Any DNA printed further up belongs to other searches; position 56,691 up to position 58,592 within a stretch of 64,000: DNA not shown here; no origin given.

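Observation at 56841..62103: Five translationally coupled genes (polytopic membrane protein, GT2, SDR, small anchor, GMC flavoprotein): candidate lipid-linked sugar oxidation/reduction and transfer pathway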

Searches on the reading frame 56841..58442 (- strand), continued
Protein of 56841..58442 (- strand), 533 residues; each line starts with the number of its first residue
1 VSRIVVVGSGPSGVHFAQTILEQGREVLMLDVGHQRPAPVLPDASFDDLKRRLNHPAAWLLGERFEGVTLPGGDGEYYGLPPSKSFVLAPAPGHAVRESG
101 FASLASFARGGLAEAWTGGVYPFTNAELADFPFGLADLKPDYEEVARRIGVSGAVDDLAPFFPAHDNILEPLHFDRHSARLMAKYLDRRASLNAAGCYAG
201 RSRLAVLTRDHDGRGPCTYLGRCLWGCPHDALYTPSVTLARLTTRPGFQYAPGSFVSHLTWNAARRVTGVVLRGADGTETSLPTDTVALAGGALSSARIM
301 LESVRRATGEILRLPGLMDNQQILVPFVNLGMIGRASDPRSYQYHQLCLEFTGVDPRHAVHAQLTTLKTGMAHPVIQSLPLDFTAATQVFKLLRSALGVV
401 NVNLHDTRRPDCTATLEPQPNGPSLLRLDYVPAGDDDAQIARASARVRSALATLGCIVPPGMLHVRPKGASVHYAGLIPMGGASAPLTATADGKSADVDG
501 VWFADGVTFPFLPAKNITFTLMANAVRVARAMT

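Call 61: find_encoding_contigs(protein=P0038, flank=9000, max_places=1)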
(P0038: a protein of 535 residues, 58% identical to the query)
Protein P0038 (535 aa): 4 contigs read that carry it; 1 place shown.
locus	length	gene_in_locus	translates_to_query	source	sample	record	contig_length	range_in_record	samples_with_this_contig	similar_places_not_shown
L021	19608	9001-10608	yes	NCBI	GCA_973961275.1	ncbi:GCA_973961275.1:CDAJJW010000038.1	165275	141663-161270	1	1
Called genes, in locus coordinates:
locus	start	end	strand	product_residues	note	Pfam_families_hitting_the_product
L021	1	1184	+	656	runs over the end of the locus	PF13522:GATase_6, PF13537:GATase_7, PF00733:Asn_synthase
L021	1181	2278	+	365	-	PF00535:Glycos_transf_2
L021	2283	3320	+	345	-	PF03706:LPG_synthase_TM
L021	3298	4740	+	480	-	PF01266:DAO, PF01946:Thi4 (weak), PF13450:NAD_binding_8, PF01593:Amino_oxidase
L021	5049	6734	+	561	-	-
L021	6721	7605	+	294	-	PF00535:Glycos_transf_2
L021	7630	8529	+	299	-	PF01073:3Beta_HSD, PF01370:Epimerase, PF04321:RmlD_sub_bind, PF05368:NmrA, PF07993:NAD_binding_4 (faint), PF13460:NAD_binding_10, PF16363:GDP_Man_Dehyd (weak)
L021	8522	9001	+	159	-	-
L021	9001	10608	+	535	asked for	PF01266:DAO (faint), PF05199:GMC_oxred_C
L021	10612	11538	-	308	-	PF00535:Glycos_transf_2, PF13641:Glyco_tranf_2_3 (weak)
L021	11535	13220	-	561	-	PF13231:PMT_2 (weak)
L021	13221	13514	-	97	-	-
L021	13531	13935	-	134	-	-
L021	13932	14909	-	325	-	PF01073:3Beta_HSD, PF01370:Epimerase, PF02719:Polysacc_synt_2, PF04321:RmlD_sub_bind, PF16363:GDP_Man_Dehyd, PF07993:NAD_binding_4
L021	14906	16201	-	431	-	PF13439:Glyco_transf_4, PF13579:Glyco_trans_4_4, PF00534:Glycos_transf_1, PF13692:Glyco_trans_1_4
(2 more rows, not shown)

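Call 65: search_protein_families(library=pfam, proteins=[L004:9587-11425:-, L004:11460-12230:+, L004:13369-14478:-, L004:15060-17585:-, L004:1045-2793:+, L008:12038-13408:-, L008:13517-14815:-, L008:14812-15945:-, L008:16162-17229:-, L008:3192-4595:+], max_evalue=0.0001)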
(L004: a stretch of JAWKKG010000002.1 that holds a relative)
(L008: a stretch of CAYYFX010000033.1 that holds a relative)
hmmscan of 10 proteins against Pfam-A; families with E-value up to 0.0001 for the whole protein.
L004:9587-11425:- (612 aa): 3 families
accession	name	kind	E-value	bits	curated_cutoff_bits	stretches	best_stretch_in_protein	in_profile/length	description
PF02645.21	DegV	-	2.2e-75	254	27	1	326-598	3-278/280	Uncharacterised protein, DegV family COG1307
PF02734.22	Dak2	-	4.1e-33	115.2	27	1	36-199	1-172/174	DAK2 domain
PF21645.3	FakA-like_M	-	1.1e-14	54.5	24.9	1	234-307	3-79/80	Fatty acid kinase subunit A-like, middle domain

L004:11460-12230:+ (256 aa): 1 family
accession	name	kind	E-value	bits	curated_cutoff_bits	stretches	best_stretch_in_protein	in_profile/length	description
PF00685.33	Sulfotransfer_1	-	4.6e-06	26.6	22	0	73-105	93-124/255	Sulfotransferase domain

L004:13369-14478:- (369 aa): 6 families
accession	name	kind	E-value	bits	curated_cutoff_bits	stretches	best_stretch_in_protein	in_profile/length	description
PF13424.12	TPR_12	-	8.6e-10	39.1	30.1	1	209-255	27-72/77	Tetratricopeptide repeat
PF07719.23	TPR_2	-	5.6e-08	32.8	27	1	232-255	5-28/34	Tetratricopeptide repeat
PF13374.12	TPR_10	-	9.2e-08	32.3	27.5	1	230-260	4-34/42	Tetratricopeptide repeat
PF00515.34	TPR_1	-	1.7e-06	28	27.8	1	232-255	5-28/34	Tetratricopeptide repeat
PF14559.12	TPR_19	-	1.9e-05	25.3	25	0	238-289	1-46/68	Tetratricopeptide repeat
PF13181.12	TPR_8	-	1.9e-05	24.9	25.7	0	232-255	5-28/34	Tetratricopeptide repeat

L004:15060-17585:- (841 aa): 5 families
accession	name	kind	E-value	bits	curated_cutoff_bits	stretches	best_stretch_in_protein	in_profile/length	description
PF13549.11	ATP-grasp_5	-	5.2e-72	242.2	27.6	1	623-839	7-221/221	ATP-grasp domain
PF13607.11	Succ_CoA_lig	-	1.6e-54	183.9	27.4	1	296-433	1-138/138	Succinyl-CoA ligase like flavodoxin domain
PF13380.12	CoA_binding_2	-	1e-26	94.1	22.8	1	152-277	1-114/116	CoA binding domain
PF02629.25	CoA_binding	-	5.9e-13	49.8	22.3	1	151-242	3-97/97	CoA binding domain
PF19045.5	Ligase_CoA_2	-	1.2e-06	29.1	23.7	1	444-555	1-117/162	Ligase-CoA domain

L004:1045-2793:+ (582 aa): 2 families
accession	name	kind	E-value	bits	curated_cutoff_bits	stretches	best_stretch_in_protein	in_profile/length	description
PF19288.4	CofH_C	-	2.4e-30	105.4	27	1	464-578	2-118/125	CofH/MqnC C-terminal region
PF04055.27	Radical_SAM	-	2.4e-25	90.1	29.5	1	283-455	2-165/166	Radical SAM superfamily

L008:12038-13408:- (456 aa): 2 families
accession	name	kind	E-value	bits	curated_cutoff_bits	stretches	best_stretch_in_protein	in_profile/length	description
PF00884.28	Sulfatase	-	1.6e-43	149.6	25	1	36-335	1-301/301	Sulfatase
PF01663.27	Phosphodiest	-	3.1e-08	34.1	23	0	38-101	1-61/342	Type I phosphodiesterase / nucleotide pyrophosphatase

L008:13517-14815:- (432 aa): 2 families
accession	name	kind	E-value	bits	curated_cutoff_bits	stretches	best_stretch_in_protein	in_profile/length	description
PF13336.12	AcetylCoA_hyd_C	-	4.2e-66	222.1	23.7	1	272-425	1-154/154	Acetyl-CoA hydrolase/transferase C-terminal domain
PF02550.21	AcetylCoA_hydro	-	2e-27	96.9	24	1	6-181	4-191/198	Acetyl-CoA hydrolase/transferase N-terminal domain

L008:14812-15945:- (377 aa): 5 families
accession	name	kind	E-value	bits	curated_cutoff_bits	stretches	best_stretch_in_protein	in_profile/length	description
PF01262.27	AlaDh_PNT_C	-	8.2e-69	231.7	23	1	142-353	1-213/214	Alanine dehydrogenase/PNT, C-terminal domain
PF05222.21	AlaDh_PNT_N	-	9.4e-37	126.7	30.4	1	5-138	2-136/136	Alanine dehydrogenase/PNT, N-terminal domain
PF01488.26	Shikimate_DH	-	1.5e-07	32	24.3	1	171-270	14-113/138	Shikimate / quinate 5-dehydrogenase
PF02826.25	2-Hacid_dh_C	-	7.5e-07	29.1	25.1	1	171-269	38-127/178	D-isomer specific 2-hydroxyacid dehydrogenase, NAD binding domain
PF03435.24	Sacchrp_dh_NADP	-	5e-05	24.1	25.1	0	172-221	1-57/129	Saccharopine dehydrogenase NADP binding domain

L008:16162-17229:- (355 aa): 0 families

L008:3192-4595:+ (467 aa): 2 families
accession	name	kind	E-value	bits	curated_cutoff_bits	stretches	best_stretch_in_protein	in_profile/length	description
PF19288.4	CofH_C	-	5.7e-32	110.6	27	1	349-463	2-118/125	CofH/MqnC C-terminal region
PF04055.27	Radical_SAM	-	5.5e-25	88.9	29.5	1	168-340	2-165/166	Radical SAM superfamily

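Call 74: search_dna_similar(query=window:56841-58442:-, collection=plasmids, mode=protein, max_evalue=1e-20, max_rows=20)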
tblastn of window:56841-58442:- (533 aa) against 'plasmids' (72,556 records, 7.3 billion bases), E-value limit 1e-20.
Records with a match: 52; places in all: 52; records where one place covers at least 80% of the query: 52.
Best place of each record, by identity: <60% 52.
By first word of the organism name: Rhizobium 51; Azospirillum 1.
By predicted mobility (MOB-suite, as given by PLSDB): non-mobilizable 37; conjugative 13; mobilizable 2.
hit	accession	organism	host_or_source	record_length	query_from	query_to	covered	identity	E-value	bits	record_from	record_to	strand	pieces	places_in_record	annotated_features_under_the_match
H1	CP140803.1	Rhizobium johnstonii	Trifolium pratense,whole organism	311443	2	529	99%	28.6%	4e-31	136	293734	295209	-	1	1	FAD-dependent oxidoreductase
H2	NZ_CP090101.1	Rhizobium leguminosarum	Trifolium pratense,Cell culture,Plant ...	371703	4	529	99%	28.7%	3e-31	136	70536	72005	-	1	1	FAD-dependent oxidoreductase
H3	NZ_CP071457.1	Rhizobium lentis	lentil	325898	4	529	99%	28.2%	4e-30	133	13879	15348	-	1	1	FAD-dependent oxidoreductase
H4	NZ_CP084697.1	Rhizobium ruizarguesonis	Pisum sativum L.,Cell culture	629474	2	529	99%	28.1%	2e-32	140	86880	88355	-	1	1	FAD-dependent oxidoreductase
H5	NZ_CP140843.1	Rhizobium ruizarguesonis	Trifolium pratense,whole organism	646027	4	529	99%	28.2%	3e-32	139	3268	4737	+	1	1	FAD-dependent oxidoreductase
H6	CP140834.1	Rhizobium ruizarguesonis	Trifolium pratense,whole organism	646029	4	529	99%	28.2%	3e-32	139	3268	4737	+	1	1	FAD-dependent oxidoreductase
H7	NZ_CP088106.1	Rhizobium ruizarguesonis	cell culture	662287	4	529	99%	28.0%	2e-32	139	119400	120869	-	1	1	FAD-dependent oxidoreductase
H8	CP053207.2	Rhizobium leguminosarum bv. trifolii TA1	-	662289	4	529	99%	28.0%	2e-32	139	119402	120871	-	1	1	FAD-dependent oxidoreductase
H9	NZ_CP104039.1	Rhizobium sp. SRDI969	Pisum sativum,Cell culture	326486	4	529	99%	28.0%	8e-32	138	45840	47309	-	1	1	FAD-dependent oxidoreductase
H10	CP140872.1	Rhizobium ruizarguesonis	Trifolium pratense,whole organism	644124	4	529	99%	28.0%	1e-31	137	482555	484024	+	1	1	FAD-dependent oxidoreductase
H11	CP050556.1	Rhizobium leguminosarum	Vicia sativa,cell culture,root nodule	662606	4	529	99%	28.0%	1e-31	137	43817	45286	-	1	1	FAD-dependent oxidoreductase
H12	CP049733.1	Rhizobium leguminosarum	Pisum sativum,Pisum sativum nodules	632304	4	529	99%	28.0%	2e-31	137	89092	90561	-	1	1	FAD-dependent oxidoreductase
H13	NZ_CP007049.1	Rhizobium leguminosarum bv. trifolii WSM1689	root nodule of Trifolium uniflorum ...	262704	4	529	99%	27.8%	2e-30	134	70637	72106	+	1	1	FAD-dependent oxidoreductase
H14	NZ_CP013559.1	Rhizobium phaseoli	Phaseolus vulgaris,Whole ...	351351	4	529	99%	27.7%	1e-30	135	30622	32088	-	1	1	FAD-dependent oxidoreductase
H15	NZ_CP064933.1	Rhizobium phaseoli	Phaseolus vulgaris,single cell,soil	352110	4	529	99%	27.7%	1e-30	134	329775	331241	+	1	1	FAD-dependent oxidoreductase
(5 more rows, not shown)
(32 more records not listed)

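Call 75: get_annotated_region(hit=H8, flank=9000)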
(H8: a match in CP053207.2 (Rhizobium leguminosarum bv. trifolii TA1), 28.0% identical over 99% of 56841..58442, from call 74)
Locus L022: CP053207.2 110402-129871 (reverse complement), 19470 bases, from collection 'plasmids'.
description: Rhizobium leguminosarum bv. trifolii TA1 plasmid pRltTA1C, complete sequence
organism: Rhizobium leguminosarum bv. trifolii TA1 (NCBI taxid 754521)
taxonomy: Bacteria; Pseudomonadota; Alphaproteobacteria; Hyphomicrobiales; Rhizobiaceae; Rhizobium; Rhizobium leguminosarum; Rhizobium leguminosarum bv. trifolii TA1
host: -; source: -; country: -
typing (MOB-suite, as given by PLSDB): conjugative; replicon rep_cluster_841; relaxase MOBQ; mating-pair formation MPF_T
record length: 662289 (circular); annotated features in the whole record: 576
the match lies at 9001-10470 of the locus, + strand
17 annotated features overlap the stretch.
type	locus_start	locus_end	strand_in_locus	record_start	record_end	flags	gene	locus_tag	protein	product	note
CDS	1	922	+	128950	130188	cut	-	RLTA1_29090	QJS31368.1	glycosyltransferase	-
CDS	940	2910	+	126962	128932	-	-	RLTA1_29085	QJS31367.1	hypothetical protein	-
CDS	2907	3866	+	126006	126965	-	-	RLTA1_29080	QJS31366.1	flippase-like domain-containing protein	-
CDS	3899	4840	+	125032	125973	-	-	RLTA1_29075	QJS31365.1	NAD-dependent epimerase/dehydratase family protein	-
CDS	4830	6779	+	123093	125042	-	-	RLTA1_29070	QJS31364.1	HAD-IIIA family hydrolase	-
CDS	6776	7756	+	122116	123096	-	-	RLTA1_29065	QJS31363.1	GHMP kinase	-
CDS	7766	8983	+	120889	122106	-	-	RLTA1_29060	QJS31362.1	NAD(P)-dependent oxidoreductase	-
CDS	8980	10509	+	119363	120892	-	-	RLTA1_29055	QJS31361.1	FAD-dependent oxidoreductase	-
CDS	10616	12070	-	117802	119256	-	-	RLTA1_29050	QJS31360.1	NAD-dependent succinate-semialdehyde dehydrogenase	-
CDS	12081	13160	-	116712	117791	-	-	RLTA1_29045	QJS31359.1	ABC transporter ATP-binding protein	-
CDS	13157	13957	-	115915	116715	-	-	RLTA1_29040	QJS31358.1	ABC transporter permease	-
CDS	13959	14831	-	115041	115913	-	-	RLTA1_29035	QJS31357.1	ABC transporter permease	-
CDS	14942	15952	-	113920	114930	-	-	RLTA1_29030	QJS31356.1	extracellular solute-binding protein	-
CDS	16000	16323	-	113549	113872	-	-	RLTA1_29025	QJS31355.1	NIPSNAP family protein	-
CDS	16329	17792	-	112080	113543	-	-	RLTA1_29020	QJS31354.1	aldehyde dehydrogenase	-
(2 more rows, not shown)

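Call 76: search_protein_families(library=pfam, proteins=[L022:940-2910:+, L022:2907-3866:+, L022:3899-4840:+, L022:4830-6779:+, L022:6776-7756:+, L022:7766-8983:+, L022:8980-10509:+], max_evalue=0.001)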
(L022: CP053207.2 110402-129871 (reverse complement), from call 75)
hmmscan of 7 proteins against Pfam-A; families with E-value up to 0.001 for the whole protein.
L022:940-2910:+ (656 aa): 0 families

L022:2907-3866:+ (319 aa): 1 family
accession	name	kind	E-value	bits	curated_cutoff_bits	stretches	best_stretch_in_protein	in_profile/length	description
PF03706.18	LPG_synthase_TM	-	1e-38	134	33.4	1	16-303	2-301/302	Lysylphosphatidylglycerol synthase TM region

L022:3899-4840:+ (313 aa): 8 families
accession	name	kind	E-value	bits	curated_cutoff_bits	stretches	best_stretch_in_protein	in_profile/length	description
PF01370.27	Epimerase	-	4.7e-55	187.1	20.9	1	3-228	1-227/240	NAD dependent epimerase/dehydratase family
PF16363.11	GDP_Man_Dehyd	-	5.7e-49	167.8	27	1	4-259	1-268/332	GDP-mannose 4,6 dehydratase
PF04321.23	RmlD_sub_bind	-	1.2e-23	84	27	1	1-258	1-232/287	RmlD substrate binding domain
PF01073.25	3Beta_HSD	-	5.7e-17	62.1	22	1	4-226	1-229/280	3-beta hydroxysteroid dehydrogenase/isomerase family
PF02719.21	Polysacc_synt_2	-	4.1e-13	49.6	20.2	1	4-181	2-176/293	Polysaccharide biosynthesis protein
PF07993.18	NAD_binding_4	-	1e-09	38.4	20.1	1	62-187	81-217/258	Male sterility protein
PF13460.12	NAD_binding_10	-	3e-08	34.2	27.2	1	7-158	1-132/184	NAD(P)H-binding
PF00106.31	adh_short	-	1.7e-06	28.1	26.6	1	2-69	2-70/195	short chain dehydrogenase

L022:4830-6779:+ (649 aa): 7 families
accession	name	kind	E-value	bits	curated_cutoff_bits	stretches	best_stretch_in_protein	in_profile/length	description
PF00483.29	NTP_transferase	-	4.6e-14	53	21.2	1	10-240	2-243/245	Nucleotidyl transferase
PF13242.12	Hydrolase_like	-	4.1e-12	46.3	22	1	363-439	2-74/75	HAD-hyrolase-like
PF12804.13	NTP_transf_3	-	1.1e-09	39.1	27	1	10-144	1-127/160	MobA-like NTP transferase domain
PF00485.24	PRK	-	5.5e-07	30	22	1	471-641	2-186/196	Phosphoribulokinase / Uridine kinase family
PF13419.12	HAD_2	-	8.9e-07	29.6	23.8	1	364-406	134-176/178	Haloacid dehalogenase-like hydrolase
PF00702.32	Hydrolase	-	1.3e-05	26.2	26.4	1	277-402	95-191/191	haloacid dehalogenase-like hydrolase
PF13238.12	AAA_18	-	0.0003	21.7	29.4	1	472-602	2-108/128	AAA domain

L022:6776-7756:+ (326 aa): 2 families
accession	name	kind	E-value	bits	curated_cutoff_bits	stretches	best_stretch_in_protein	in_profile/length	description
PF00288.32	GHMP_kinases_N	-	1.4e-14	54.5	22.3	1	75-155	12-87/87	GHMP kinases N terminal domain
PF08544.19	GHMP_kinases_C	-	3.3e-12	47.1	21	1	234-307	7-81/85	GHMP kinases C terminal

L022:7766-8983:+ (405 aa): 7 families
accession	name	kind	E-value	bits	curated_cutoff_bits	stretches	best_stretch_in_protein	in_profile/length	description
PF01370.27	Epimerase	-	1.8e-12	47.6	20.9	1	6-189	2-227/240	NAD dependent epimerase/dehydratase family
PF04321.23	RmlD_sub_bind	-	5.3e-11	42.6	27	1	4-192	2-202/287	RmlD substrate binding domain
PF05368.20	NmrA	-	4.6e-07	30.2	27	1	4-124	4-135/298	NmrA-like family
PF13460.12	NAD_binding_10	-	5.7e-06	26.8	27.2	1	9-127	1-125/184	NAD(P)H-binding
PF02719.21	Polysacc_synt_2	-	5.6e-05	22.9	20.2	1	74-127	101-153/293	Polysaccharide biosynthesis protein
PF16363.11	GDP_Man_Dehyd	-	0.00017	21.6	27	0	6-35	1-30/332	GDP-mannose 4,6 dehydratase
PF01073.25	3Beta_HSD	-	0.00023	20.8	22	0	57-103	70-118/280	3-beta hydroxysteroid dehydrogenase/isomerase family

L022:8980-10509:+ (509 aa): 5 families
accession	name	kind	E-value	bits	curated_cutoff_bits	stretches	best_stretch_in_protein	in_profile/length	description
PF01266.30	DAO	-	4.5e-10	40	27.9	1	7-290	1-231/353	FAD dependent oxidoreductase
PF05199.19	GMC_oxred_C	-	1.2e-05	26.4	24.6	1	422-493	53-139/139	GMC oxidoreductase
PF07992.20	Pyr_redox_2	-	8.8e-05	22.5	26.1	1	7-37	2-33/291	Pyridine nucleotide-disulphide oxidoreductase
PF03486.20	HI0933_like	-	0.00022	21.2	50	0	7-42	2-37/244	HI0933-like protein Rossmann domain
PF00890.30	FAD_binding_2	-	0.0006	19.5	20.4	0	7-43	1-37/414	FAD binding domain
